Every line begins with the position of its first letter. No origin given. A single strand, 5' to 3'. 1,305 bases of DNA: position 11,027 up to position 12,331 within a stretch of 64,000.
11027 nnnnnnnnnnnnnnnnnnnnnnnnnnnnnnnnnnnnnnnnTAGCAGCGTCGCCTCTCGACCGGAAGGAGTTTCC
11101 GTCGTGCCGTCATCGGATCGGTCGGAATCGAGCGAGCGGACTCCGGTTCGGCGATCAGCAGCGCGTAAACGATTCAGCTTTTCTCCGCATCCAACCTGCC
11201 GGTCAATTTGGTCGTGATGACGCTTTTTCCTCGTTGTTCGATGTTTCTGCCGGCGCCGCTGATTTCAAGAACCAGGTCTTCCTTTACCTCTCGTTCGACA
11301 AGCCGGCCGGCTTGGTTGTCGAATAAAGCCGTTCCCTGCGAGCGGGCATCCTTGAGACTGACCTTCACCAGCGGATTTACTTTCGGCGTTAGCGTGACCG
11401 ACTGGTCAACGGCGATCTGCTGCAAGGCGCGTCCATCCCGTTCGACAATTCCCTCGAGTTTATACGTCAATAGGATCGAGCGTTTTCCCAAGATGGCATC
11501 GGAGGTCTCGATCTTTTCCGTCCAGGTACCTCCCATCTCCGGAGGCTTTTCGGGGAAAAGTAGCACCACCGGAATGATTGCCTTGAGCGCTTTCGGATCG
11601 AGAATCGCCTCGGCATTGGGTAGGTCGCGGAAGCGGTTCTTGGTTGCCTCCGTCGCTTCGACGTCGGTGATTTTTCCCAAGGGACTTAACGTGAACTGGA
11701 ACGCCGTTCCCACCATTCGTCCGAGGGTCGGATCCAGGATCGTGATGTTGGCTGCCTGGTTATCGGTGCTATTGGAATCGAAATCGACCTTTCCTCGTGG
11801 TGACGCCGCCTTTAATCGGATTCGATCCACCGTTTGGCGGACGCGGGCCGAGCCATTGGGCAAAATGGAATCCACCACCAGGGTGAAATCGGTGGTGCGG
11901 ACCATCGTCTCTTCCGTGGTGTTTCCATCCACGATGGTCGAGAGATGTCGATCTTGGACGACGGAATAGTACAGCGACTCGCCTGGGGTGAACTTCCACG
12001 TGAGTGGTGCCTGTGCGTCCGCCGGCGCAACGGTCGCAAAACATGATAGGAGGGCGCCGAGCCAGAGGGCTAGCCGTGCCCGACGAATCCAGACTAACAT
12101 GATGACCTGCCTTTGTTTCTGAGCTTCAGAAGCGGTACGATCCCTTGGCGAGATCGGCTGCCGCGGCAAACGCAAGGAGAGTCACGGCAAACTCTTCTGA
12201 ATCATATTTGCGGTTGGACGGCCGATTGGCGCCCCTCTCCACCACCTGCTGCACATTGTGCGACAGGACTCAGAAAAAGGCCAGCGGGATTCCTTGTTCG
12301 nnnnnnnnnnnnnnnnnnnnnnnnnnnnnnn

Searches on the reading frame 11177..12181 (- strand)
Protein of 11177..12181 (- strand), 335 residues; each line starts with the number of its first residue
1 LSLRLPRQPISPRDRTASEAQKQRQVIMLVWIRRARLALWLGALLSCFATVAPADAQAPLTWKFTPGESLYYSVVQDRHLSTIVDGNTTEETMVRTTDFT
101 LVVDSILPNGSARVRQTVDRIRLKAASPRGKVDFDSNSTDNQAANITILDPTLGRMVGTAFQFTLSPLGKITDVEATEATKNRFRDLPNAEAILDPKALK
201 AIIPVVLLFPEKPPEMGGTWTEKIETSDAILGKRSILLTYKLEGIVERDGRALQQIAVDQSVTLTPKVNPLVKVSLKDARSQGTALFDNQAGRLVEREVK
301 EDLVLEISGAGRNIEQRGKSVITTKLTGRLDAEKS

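Call 14: search_protein_families(library=pfam, proteins=[window:11177-12181:-], max_evalue=0.01)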
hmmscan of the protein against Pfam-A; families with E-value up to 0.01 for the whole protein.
window:11177-12181:- (335 aa): 1 family
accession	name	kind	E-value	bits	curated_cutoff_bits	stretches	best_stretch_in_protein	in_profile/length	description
PF19777.4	DUF6263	-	4.7e-08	33.3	26.7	1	110-245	2-146/196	Family of unknown function (DUF6263)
